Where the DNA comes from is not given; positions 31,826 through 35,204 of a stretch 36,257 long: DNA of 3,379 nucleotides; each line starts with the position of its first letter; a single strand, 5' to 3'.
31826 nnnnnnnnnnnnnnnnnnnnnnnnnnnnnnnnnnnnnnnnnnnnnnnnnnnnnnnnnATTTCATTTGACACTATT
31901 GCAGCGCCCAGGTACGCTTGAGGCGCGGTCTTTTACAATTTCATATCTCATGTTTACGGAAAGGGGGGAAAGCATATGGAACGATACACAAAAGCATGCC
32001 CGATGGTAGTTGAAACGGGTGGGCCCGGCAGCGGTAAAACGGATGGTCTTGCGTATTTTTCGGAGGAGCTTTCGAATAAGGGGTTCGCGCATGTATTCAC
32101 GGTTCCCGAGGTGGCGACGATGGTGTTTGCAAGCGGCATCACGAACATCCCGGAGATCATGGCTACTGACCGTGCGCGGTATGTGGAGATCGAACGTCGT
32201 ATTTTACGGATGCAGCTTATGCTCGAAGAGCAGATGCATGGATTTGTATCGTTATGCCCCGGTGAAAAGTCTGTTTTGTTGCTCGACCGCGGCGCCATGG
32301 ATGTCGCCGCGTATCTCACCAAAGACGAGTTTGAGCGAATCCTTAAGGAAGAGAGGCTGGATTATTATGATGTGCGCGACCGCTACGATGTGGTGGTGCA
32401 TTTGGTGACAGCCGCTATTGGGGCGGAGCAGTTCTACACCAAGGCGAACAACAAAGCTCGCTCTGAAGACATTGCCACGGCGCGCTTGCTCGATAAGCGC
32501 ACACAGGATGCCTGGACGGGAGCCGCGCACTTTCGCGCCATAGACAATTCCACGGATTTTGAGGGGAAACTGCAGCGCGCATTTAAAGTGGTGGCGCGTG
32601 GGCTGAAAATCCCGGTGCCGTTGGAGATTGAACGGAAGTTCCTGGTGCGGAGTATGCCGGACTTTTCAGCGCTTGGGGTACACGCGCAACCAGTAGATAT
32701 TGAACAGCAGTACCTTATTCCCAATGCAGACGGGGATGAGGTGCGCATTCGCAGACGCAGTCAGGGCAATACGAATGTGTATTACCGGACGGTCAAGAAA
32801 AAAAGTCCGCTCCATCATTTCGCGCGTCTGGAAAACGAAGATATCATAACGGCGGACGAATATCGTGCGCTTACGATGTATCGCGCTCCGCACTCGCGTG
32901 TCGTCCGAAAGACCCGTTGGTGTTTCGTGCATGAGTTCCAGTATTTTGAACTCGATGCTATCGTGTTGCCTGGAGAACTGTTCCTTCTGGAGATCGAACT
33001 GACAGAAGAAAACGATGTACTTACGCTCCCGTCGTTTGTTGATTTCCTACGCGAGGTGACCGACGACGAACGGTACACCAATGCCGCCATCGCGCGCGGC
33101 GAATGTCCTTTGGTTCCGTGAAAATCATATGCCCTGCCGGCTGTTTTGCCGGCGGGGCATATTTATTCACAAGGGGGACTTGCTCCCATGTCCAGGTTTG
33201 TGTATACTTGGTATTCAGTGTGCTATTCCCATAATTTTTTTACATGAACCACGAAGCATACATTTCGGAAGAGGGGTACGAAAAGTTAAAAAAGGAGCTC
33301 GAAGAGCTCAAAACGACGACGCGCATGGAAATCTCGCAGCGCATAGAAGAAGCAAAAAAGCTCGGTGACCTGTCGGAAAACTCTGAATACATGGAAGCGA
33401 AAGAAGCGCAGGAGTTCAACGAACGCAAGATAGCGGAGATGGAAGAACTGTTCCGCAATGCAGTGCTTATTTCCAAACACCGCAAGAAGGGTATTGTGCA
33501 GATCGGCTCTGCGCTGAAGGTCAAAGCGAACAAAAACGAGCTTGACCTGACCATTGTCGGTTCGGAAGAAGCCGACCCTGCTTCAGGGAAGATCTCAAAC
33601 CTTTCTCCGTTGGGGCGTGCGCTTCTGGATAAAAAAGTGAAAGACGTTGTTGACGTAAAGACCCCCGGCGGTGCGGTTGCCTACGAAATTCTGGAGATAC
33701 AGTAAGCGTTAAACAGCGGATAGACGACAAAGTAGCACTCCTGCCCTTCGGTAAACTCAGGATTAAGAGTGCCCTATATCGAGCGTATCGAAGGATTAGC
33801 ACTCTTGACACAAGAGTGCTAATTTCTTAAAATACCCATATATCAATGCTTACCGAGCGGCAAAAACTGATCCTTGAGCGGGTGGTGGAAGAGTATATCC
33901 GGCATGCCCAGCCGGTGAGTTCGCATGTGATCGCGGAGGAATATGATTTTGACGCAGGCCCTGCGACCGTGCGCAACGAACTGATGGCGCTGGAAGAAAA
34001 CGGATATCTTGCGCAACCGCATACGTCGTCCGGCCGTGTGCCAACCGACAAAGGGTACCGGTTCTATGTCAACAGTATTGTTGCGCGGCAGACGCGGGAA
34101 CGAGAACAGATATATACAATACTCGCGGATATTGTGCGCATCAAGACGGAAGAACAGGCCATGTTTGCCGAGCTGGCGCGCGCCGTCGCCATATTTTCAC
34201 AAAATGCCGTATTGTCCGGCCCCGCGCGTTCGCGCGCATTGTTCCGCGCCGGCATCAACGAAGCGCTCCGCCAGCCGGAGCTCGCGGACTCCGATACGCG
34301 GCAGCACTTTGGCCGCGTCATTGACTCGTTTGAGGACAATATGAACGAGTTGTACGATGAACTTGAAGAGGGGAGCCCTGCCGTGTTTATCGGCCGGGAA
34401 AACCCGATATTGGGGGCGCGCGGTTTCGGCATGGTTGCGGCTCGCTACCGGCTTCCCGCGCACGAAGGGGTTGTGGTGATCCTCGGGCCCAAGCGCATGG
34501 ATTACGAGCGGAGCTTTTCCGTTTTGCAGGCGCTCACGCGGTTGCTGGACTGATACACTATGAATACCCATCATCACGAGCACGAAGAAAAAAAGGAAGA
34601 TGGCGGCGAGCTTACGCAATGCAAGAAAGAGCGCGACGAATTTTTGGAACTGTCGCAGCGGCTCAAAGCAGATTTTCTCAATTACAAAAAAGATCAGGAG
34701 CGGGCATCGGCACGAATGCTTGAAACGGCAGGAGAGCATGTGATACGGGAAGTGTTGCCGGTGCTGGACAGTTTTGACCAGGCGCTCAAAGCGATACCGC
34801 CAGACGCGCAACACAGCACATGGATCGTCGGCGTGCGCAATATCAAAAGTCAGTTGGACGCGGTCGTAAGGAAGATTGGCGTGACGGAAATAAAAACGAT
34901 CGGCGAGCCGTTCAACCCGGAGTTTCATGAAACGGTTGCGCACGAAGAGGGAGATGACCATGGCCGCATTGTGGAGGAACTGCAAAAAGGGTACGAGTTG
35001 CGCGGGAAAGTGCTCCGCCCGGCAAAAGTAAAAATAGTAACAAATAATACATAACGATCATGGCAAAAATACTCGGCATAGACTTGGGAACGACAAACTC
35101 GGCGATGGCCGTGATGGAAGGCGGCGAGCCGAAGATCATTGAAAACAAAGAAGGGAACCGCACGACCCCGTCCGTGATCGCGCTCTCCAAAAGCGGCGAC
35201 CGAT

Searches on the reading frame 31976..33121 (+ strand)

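Call 84: search_protein_families(library=pfam, max_evalue=0.00001, proteins=[window:31976-33121:+])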
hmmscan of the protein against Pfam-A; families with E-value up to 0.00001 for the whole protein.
window:31976-33121:+ (381 aa): 1 family
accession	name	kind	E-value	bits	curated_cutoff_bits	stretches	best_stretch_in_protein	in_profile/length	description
PF13521.12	AAA_28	-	2.3e-15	57.7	27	1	11-196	2-162/164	AAA domain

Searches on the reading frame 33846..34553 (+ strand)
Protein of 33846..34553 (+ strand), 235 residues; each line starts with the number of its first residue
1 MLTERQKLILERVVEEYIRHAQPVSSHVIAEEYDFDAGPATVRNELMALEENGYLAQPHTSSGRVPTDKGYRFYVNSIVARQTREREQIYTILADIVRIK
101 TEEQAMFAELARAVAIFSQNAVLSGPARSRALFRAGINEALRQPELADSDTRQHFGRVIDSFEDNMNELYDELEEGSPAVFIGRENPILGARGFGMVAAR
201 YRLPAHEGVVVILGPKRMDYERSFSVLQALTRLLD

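Call 84: search_protein_families(library=pfam, max_evalue=0.00001, proteins=[window:33846-34553:+])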
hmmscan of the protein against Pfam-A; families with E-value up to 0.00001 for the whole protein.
window:33846-34553:+ (235 aa): 2 families
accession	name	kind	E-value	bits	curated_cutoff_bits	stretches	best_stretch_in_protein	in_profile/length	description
PF01628.27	HrcA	-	5.8e-16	59.6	22.2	1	98-222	100-213/215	HrcA protein C terminal domain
PF03444.21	HrcA_DNA-bdg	-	4.6e-06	26.6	21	0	1-72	1-71/79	Winged helix-turn-helix transcription repressor, HrcA DNA-binding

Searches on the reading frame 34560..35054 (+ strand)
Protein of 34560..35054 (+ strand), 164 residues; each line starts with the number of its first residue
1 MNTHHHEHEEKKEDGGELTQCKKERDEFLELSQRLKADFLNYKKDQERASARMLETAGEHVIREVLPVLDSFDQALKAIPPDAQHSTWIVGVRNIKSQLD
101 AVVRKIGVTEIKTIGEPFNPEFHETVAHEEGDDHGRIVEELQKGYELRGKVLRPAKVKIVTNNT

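Call 98: search_protein_families(library=pfam, max_evalue=0.01, proteins=[window:34560-35054:+])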
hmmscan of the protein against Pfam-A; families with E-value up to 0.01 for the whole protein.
window:34560-35054:+ (164 aa): 1 family
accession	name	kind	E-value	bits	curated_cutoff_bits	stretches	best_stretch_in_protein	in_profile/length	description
PF01025.24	GrpE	-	4.7e-38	130.9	25.8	1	6-160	8-164/165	GrpE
